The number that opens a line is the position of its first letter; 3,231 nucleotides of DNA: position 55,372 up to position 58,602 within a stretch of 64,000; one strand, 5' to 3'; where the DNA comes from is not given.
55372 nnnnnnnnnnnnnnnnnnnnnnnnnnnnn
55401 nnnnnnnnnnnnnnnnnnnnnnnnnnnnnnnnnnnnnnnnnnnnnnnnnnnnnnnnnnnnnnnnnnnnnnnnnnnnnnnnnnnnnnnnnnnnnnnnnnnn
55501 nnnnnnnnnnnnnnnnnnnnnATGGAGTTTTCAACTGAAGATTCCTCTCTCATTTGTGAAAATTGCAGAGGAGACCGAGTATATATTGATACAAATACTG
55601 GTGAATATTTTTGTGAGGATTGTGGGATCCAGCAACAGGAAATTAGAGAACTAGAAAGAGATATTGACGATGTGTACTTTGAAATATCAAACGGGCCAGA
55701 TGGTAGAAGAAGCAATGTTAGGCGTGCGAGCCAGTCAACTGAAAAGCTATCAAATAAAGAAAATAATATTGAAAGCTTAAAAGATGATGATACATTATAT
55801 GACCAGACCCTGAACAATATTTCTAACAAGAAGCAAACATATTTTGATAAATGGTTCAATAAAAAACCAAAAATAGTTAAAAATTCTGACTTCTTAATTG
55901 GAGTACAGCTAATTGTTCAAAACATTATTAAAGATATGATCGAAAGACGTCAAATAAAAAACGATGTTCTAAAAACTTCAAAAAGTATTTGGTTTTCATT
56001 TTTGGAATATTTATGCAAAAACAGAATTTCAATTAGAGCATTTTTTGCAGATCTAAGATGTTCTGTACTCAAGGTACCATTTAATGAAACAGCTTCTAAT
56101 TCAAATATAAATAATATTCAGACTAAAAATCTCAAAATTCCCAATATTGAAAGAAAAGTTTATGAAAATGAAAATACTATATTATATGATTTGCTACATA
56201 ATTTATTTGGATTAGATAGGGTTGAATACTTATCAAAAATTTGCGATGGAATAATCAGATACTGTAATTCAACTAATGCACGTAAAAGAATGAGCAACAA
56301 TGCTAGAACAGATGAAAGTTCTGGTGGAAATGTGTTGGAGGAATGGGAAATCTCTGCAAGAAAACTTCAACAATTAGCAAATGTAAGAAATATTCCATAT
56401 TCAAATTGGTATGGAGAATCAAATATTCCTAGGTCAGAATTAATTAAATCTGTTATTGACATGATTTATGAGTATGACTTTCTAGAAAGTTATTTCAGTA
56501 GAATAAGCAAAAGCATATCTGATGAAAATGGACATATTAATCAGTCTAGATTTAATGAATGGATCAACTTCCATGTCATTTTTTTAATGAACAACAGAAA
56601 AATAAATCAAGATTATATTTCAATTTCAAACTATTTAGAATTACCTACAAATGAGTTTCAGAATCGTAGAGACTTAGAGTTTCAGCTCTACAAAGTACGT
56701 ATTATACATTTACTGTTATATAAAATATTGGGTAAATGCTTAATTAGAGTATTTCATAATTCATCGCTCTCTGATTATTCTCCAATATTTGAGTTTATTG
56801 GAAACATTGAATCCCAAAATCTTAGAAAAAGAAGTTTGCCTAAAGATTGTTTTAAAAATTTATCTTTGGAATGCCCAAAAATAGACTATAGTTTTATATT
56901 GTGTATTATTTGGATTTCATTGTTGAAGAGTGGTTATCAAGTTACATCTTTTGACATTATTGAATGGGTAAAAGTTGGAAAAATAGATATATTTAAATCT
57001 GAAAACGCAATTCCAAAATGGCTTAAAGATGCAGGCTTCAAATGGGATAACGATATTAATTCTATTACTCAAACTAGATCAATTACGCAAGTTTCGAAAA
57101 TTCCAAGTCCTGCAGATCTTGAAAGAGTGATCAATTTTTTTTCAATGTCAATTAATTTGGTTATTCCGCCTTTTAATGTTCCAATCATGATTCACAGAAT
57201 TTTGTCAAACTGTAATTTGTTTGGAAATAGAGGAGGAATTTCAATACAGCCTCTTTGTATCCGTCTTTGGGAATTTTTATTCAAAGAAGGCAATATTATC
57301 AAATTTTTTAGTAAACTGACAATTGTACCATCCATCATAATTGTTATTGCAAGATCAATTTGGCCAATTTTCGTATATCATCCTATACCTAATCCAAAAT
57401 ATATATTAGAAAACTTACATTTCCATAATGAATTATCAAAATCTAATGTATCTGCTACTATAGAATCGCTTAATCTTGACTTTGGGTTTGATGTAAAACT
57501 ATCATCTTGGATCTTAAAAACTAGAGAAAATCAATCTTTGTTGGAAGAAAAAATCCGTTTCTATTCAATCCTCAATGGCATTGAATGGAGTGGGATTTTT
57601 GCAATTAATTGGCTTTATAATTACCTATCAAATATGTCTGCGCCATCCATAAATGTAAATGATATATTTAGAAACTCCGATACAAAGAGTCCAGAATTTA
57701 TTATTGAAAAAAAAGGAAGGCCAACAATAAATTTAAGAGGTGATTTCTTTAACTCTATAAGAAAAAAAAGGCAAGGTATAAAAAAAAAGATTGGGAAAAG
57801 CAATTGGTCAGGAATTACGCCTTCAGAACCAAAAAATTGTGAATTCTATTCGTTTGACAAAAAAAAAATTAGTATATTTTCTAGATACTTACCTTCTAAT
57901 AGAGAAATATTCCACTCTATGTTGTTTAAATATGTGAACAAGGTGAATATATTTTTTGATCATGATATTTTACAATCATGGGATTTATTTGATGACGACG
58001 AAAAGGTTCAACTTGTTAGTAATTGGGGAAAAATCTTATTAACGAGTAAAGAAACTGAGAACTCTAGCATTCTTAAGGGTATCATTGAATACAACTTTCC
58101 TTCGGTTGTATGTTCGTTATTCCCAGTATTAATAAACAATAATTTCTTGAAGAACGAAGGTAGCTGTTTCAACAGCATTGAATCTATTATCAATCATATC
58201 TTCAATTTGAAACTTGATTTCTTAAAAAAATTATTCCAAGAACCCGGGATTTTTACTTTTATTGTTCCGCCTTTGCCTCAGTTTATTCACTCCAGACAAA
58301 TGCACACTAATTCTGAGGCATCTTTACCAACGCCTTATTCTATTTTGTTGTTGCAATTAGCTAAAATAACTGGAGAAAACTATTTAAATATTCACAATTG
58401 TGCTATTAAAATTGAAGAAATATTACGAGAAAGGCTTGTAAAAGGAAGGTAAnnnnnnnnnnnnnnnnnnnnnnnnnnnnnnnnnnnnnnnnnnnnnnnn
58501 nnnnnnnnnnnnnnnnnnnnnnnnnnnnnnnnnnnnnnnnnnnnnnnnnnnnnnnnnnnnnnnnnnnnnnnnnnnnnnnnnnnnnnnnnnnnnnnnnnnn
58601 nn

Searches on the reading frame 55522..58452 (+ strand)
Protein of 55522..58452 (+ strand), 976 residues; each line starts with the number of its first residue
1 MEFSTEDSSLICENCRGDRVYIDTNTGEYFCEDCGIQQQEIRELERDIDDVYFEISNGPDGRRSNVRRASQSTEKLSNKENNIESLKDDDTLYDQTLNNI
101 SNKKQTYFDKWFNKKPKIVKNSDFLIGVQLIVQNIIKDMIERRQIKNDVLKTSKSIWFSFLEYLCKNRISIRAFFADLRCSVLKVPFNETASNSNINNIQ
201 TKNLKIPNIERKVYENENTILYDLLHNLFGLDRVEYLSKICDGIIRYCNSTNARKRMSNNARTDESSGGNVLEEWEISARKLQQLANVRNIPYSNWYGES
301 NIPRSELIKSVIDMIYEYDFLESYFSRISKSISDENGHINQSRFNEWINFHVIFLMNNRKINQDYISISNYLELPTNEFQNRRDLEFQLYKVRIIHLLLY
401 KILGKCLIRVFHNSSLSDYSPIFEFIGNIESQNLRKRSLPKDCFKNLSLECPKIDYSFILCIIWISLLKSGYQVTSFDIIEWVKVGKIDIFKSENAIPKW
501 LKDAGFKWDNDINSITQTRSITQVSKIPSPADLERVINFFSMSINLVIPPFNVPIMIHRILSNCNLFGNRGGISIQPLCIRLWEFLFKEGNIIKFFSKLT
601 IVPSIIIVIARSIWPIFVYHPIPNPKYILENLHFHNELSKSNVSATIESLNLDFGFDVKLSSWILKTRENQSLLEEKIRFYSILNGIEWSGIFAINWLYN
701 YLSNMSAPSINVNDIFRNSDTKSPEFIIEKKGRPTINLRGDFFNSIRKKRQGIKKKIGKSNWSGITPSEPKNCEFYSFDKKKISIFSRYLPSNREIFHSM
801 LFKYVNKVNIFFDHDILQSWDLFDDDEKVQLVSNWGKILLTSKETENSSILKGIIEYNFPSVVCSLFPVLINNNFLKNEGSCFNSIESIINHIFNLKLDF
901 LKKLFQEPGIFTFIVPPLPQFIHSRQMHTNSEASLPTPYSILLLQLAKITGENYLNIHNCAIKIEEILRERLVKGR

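Call 31: search_protein_families(library=pfam, proteins=[window:55522-58452:+], max_evalue=1)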
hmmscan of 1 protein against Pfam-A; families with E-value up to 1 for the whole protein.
window:55522-58452:+ (976 aa): 5 families
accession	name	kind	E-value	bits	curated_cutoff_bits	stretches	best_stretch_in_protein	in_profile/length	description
PF08271.17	Zn_Ribbon_TF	-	4.6e-05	23.3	29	1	11-35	2-26/43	TFIIB zinc-binding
PF08792.16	A2L_zn_ribbon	-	0.00026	21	22.9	1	11-38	5-31/33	A2L zinc ribbon domain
PF20644.2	Rrn7_cyclin_N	-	0.013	16.1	24.1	1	450-499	79-126/126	Rrn7/TAF1B, N-terminal cyclin domain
PF02263.25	GBP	-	0.018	14.7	21.1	1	166-205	202-241/264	Guanylate-binding protein, N-terminal domain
PF11781.13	Zn_ribbon_RRN7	-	0.55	10.4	27.1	0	10-37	5-30/32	Zinc-finger of RNA-polymerase I-specific TFIIB, Rrn7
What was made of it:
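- On Rrn7 / TAF1B (side ORF 55522-58452 only): The C. parvum copy is below cut-off: Zn_Ribbon_TF 23.3 bits (cut-off 29) and Rrn7_cyclin_N 16.1 bits (cut-off 24.1) (call 31).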

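Call 49: find_homologous_proteins(query=window:55522-58452:+, max_evalue=0.001)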
Query window:55522-58452:+ (976 aa): 9 proteins with E <= 0.001 among 7936 candidates.
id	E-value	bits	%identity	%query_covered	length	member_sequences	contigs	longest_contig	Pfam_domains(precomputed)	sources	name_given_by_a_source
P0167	0.0e+0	2160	98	100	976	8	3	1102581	-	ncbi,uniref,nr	ncbi:unnamed protein product [Cryptosporidium hominis]|uniref:Uncharacterized protein n=1 Tax=Crypto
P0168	0.0e+0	1785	81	100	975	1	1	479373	-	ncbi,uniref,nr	ncbi:uncharacterized protein ELE39_001571 [Cryptosporidium sp. chipmunk genotype I]|uniref:uncharact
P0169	0.0e+0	1631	75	100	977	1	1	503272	-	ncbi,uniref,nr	ncbi:uncharacterized protein cubi_01087 [Cryptosporidium ubiquitum]|uniref:Uncharacterized protein n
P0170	0.0e+0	1408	68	100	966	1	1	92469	PF20644.3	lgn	-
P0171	0.0e+0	1315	63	100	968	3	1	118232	PF20644.3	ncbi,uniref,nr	ncbi:hypothetical protein OJ252_2078 [Cryptosporidium canis]|uniref:TFIIB-type domain-containing pro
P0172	0.0e+0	1029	51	99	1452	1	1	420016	PF03121.21,PF08271.18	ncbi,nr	ncbi:Herpesviridae UL52/UL70 DNA primase family protein [Cryptosporidium felis]|nr:Herpesviridae UL5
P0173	1.1e-244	833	44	100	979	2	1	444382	PF20644.3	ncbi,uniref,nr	ncbi:hypothetical protein FG379_001306 [Cryptosporidium bovis]|uniref:uncharacterized protein n=1 Ta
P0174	2.8e-234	799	44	100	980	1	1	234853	PF20644.3,PF08271.18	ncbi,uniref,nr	ncbi:hypothetical protein FG386_003198 [Cryptosporidium ryanae]|uniref:uncharacterized protein n=1 T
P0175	2.1e-206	706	38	100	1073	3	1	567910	PF20644.3,PF08271.18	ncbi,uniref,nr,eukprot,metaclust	ncbi:uncharacterized protein CMU_000650 [Cryptosporidium muris RN66]|uniref:Rrn7/TAF1B N-terminal cy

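Call 51: search_protein_families(library=pfam, alignment_id=A4, max_evalue=0.1)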
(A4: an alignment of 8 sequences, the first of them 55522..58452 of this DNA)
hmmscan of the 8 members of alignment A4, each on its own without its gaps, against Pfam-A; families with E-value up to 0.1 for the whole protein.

A. member 1, window:55522-58452:+ (976 aa): 4 families
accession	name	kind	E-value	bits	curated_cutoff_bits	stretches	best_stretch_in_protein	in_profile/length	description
PF08271.17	Zn_Ribbon_TF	-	4.6e-05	23.3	29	1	11-35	2-26/43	TFIIB zinc-binding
PF08792.16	A2L_zn_ribbon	-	0.00026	21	22.9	1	11-38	5-31/33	A2L zinc ribbon domain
PF20644.2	Rrn7_cyclin_N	-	0.013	16.1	24.1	1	450-499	79-126/126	Rrn7/TAF1B, N-terminal cyclin domain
PF02263.25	GBP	-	0.018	14.7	21.1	1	166-205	202-241/264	Guanylate-binding protein, N-terminal domain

B. families by the number of members that match (of 8 scanned): 7 families
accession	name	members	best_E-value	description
PF20644.2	Rrn7_cyclin_N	8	1.2e-08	Rrn7/TAF1B, N-terminal cyclin domain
PF08271.17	Zn_Ribbon_TF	8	6.3e-06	TFIIB zinc-binding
PF08792.16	A2L_zn_ribbon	7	0.00026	A2L zinc ribbon domain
PF11781.13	Zn_ribbon_RRN7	2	0.0091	Zinc-finger of RNA-polymerase I-specific TFIIB, Rrn7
PF10058.14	Zn_ribbon_10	1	0.0053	ER junction formation factor lunapark, zinc ribbon finger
PF02263.25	GBP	1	0.018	Guanylate-binding protein, N-terminal domain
PF22999.2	LTN1_E3_ligase_6th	1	0.032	LTN1 family HEAT repeat region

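Call 52: search_solved_structures(query=A4, max_evalue=10, show_alignments=3)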
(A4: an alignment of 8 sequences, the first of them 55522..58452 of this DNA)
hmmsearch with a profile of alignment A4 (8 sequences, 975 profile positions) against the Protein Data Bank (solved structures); distinct sequences matched with E-value up to 10: 4.
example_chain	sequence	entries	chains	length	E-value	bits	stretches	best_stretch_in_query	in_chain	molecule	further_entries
6m3d_C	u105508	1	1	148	0.49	11.4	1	47-122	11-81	Segmentation polarity homeobox protein engrailed,Segmentation polarity homeobox protein en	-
8of1_A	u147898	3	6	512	0.69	10.9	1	791-845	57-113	Succinate-semialdehyde dehydrogenase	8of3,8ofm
8hix_R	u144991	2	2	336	1.3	10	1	571-627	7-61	Probable G-protein coupled receptor 21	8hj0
1pft_A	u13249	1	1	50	1.8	9.5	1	8-36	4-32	TFIIB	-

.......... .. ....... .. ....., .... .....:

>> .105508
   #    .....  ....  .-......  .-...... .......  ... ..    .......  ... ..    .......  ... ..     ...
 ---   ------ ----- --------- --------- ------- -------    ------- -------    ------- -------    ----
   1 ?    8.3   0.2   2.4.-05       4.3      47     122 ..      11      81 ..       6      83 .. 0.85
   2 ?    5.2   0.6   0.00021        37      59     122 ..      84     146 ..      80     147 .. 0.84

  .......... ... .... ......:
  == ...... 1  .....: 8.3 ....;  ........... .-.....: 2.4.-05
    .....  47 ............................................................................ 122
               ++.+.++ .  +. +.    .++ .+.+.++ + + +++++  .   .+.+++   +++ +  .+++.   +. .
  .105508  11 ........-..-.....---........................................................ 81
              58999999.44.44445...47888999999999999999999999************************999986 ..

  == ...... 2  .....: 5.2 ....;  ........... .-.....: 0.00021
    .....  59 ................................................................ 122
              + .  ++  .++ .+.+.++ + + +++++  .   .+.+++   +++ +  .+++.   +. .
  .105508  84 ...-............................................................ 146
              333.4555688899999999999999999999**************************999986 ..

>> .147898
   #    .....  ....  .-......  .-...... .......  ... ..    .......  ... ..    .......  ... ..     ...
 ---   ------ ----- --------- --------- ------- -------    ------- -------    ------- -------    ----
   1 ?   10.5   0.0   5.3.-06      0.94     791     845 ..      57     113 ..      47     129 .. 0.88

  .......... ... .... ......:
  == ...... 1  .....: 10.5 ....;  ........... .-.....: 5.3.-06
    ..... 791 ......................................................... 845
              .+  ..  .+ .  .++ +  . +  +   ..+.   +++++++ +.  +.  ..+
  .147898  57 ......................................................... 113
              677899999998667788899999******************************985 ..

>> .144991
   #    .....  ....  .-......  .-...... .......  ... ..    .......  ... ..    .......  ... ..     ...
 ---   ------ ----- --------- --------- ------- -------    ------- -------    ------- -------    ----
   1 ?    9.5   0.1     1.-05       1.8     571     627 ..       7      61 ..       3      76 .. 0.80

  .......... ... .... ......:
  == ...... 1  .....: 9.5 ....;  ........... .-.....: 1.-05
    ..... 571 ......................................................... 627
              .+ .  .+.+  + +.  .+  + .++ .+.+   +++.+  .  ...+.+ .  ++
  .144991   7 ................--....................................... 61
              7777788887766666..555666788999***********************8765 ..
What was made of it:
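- On Rrn7 / TAF1B (side ORF 55522-58452 only): The PDB sequence search found no Rrn7 or TAF1B (call 52).
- Tried and rejected: For the Rrn7-like ORF, the PDB profile search found nothing relevant (call 52).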

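Call 56: search_protein_families(library=pfam, proteins=[P0175, P0174, P0173, P0171, P0170], max_evalue=0.01)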
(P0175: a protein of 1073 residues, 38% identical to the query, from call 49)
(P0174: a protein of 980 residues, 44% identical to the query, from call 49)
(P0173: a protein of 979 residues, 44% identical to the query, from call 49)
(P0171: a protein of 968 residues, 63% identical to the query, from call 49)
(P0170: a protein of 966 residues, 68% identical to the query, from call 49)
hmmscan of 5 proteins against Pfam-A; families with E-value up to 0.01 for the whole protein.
P0175 (1073 aa): 2 families
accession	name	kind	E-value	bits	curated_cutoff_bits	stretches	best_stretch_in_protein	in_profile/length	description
PF20644.2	Rrn7_cyclin_N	-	1.2e-08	35.5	24.1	1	506-585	55-125/126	Rrn7/TAF1B, N-terminal cyclin domain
PF08271.17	Zn_Ribbon_TF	-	6.3e-06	26.1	29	1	10-35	1-26/43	TFIIB zinc-binding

P0174 (980 aa): 3 families
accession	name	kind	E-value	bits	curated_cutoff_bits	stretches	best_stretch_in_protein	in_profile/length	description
PF20644.2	Rrn7_cyclin_N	-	1.2e-06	29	24.1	1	450-499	79-126/126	Rrn7/TAF1B, N-terminal cyclin domain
PF08271.17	Zn_Ribbon_TF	-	1.8e-05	24.6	29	1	11-35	2-26/43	TFIIB zinc-binding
PF08792.16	A2L_zn_ribbon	-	0.0043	17.1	22.9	1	8-38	2-31/33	A2L zinc ribbon domain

P0173 (979 aa): 5 families
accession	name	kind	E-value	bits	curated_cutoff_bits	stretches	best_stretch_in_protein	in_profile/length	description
PF20644.2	Rrn7_cyclin_N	-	1.8e-05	25.2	24.1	1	441-499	70-126/126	Rrn7/TAF1B, N-terminal cyclin domain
PF08271.17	Zn_Ribbon_TF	-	3.7e-05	23.6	29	1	11-35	2-26/43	TFIIB zinc-binding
PF08792.16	A2L_zn_ribbon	-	0.004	17.2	22.9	1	11-38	5-31/33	A2L zinc ribbon domain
PF10058.14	Zn_ribbon_10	-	0.0053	16.9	24.2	0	8-37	21-53/54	ER junction formation factor lunapark, zinc ribbon finger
PF11781.13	Zn_ribbon_RRN7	-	0.0091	16.1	27.1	0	11-37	6-30/32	Zinc-finger of RNA-polymerase I-specific TFIIB, Rrn7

P0171 (968 aa): 2 families
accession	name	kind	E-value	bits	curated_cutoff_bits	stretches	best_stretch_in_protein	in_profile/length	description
PF20644.2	Rrn7_cyclin_N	-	4.7e-07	30.4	24.1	1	445-494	79-126/126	Rrn7/TAF1B, N-terminal cyclin domain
PF08271.17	Zn_Ribbon_TF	-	0.00019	21.4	29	1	11-35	2-26/43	TFIIB zinc-binding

P0170 (966 aa): 3 families
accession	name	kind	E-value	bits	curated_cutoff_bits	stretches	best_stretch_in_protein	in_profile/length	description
PF20644.2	Rrn7_cyclin_N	-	3.7e-06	27.5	24.1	1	403-496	33-126/126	Rrn7/TAF1B, N-terminal cyclin domain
PF08271.17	Zn_Ribbon_TF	-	5.1e-05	23.2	29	1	11-35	2-26/43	TFIIB zinc-binding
PF08792.16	A2L_zn_ribbon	-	0.0018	18.3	22.9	1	11-38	5-31/33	A2L zinc ribbon domain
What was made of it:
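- On Rrn7 / TAF1B (side ORF 55522-58452 only): Five orthologs pass the cut-off for Rrn7_cyclin_N at 25.2-35.5 bits, mostly over the last 50 or so positions of the model (call 56).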

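Call 66: find_homologous_proteins(query=A4, max_evalue=0.01)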
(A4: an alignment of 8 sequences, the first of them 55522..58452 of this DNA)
Query A4 (8 sequences) (976 aa, profile of the alignment): 9 proteins with E <= 0.01 among 8000 candidates.
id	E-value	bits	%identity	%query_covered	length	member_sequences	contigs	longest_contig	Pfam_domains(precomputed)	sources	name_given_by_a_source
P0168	0.0e+0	1734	81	100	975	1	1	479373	-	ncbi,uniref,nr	ncbi:uncharacterized protein ELE39_001571 [Cryptosporidium sp. chipmunk genotype I]|uniref:uncharact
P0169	0.0e+0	1734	75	100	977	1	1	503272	-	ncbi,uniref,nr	ncbi:uncharacterized protein cubi_01087 [Cryptosporidium ubiquitum]|uniref:Uncharacterized protein n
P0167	0.0e+0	1710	98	100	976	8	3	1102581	-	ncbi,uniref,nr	ncbi:unnamed protein product [Cryptosporidium hominis]|uniref:Uncharacterized protein n=1 Tax=Crypto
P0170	0.0e+0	1684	68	100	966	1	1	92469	PF20644.3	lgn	-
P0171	0.0e+0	1658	63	100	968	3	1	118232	PF20644.3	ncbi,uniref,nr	ncbi:hypothetical protein OJ252_2078 [Cryptosporidium canis]|uniref:TFIIB-type domain-containing pro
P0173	0.0e+0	1588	44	100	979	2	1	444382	PF20644.3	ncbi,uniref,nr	ncbi:hypothetical protein FG379_001306 [Cryptosporidium bovis]|uniref:uncharacterized protein n=1 Ta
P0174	0.0e+0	1580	44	100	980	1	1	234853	PF20644.3,PF08271.18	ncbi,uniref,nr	ncbi:hypothetical protein FG386_003198 [Cryptosporidium ryanae]|uniref:uncharacterized protein n=1 T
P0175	0.0e+0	1437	38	100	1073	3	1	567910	PF20644.3,PF08271.18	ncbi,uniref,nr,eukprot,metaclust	ncbi:uncharacterized protein CMU_000650 [Cryptosporidium muris RN66]|uniref:Rrn7/TAF1B N-terminal cy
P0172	0.0e+0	1256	51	99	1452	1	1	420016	PF03121.21,PF08271.18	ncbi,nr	ncbi:Herpesviridae UL52/UL70 DNA primase family protein [Cryptosporidium felis]|nr:Herpesviridae UL5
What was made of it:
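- On Rrn7 / TAF1B (side ORF 55522-58452 only): No relatives outside Cryptosporidium were found (call 66).
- Tried and rejected: The profile search of the protein collection found only Cryptosporidium proteins (call 66).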
